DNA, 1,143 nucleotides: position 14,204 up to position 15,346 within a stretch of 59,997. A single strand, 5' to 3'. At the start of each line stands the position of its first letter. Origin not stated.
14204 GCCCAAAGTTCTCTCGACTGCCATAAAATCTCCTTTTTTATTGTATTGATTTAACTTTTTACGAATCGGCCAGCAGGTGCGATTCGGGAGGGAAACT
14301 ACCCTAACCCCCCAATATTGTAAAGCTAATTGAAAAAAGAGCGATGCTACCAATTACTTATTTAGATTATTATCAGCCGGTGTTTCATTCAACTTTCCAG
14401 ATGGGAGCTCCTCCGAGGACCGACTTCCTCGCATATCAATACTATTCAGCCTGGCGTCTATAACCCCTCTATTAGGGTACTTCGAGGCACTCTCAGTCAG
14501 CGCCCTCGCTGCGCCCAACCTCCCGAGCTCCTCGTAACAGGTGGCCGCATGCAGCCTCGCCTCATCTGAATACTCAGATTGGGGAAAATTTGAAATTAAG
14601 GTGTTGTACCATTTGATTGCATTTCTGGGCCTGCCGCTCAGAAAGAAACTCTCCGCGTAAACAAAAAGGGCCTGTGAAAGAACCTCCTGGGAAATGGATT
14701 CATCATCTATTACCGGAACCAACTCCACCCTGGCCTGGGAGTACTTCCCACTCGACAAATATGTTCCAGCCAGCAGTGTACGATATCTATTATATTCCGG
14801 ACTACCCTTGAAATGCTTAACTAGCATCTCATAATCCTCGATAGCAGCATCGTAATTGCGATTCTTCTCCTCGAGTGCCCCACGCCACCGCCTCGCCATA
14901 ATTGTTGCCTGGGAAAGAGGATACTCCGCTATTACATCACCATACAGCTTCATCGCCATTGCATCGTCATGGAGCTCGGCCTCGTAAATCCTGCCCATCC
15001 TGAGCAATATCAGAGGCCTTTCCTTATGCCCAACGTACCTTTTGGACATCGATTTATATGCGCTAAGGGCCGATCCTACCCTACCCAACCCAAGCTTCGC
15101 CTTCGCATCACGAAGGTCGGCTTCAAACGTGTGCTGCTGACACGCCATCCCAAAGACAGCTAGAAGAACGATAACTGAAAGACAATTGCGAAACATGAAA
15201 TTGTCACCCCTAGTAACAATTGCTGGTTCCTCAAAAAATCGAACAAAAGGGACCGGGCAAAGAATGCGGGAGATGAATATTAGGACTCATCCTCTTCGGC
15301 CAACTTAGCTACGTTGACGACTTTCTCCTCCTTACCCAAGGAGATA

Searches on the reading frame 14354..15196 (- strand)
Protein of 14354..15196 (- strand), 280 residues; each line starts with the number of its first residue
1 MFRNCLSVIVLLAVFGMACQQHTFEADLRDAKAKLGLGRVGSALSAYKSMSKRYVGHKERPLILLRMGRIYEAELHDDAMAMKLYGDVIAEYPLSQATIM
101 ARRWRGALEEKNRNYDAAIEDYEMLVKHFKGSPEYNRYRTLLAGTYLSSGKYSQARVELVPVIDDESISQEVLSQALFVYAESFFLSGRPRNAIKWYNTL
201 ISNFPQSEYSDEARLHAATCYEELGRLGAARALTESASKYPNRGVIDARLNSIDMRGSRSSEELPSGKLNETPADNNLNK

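Call 19: search_protein_families(library=pfam, proteins=[window:14354-15196:-])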
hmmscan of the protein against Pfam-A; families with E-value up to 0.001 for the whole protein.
window:14354-15196:- (280 aa): 11 families
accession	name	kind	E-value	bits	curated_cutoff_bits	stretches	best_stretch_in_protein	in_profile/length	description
PF13174.12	TPR_6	-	5.1e-15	55.4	26.3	0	64-95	3-33/33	Tetratricopeptide repeat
PF13428.12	TPR_14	-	3.6e-14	52.3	23.5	0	101-135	3-37/44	Tetratricopeptide repeat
PF13432.12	TPR_16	-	1.2e-12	48.5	32.7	0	110-159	8-53/65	Tetratricopeptide repeat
PF14559.12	TPR_19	-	7e-10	39.5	25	0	186-238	3-52/68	Tetratricopeptide repeat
PF12895.13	ANAPC3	-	1.6e-07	31.9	27.2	1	175-233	24-78/82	Anaphase-promoting complex, cyclosome, subunit 3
PF13424.12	TPR_12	-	3.4e-07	30.8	30.1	0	101-156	5-65/77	Tetratricopeptide repeat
PF07719.23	TPR_2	-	1.1e-06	28.7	27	0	103-129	5-31/34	Tetratricopeptide repeat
PF00515.34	TPR_1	-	7.8e-06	25.9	27.8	0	105-123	7-25/34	Tetratricopeptide repeat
PF24575.1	TPR_Slam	-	0.00022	22.1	35.2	0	96-156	44-101/104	Surface lipoprotein assembly modifier, N-terminal TPR repeats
PF13525.12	YfiO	-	0.00043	20.5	25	0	111-216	17-132/203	Outer membrane lipoprotein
PF13181.12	TPR_8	-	0.00067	20.1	25.7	0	175-204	2-31/34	Tetratricopeptide repeat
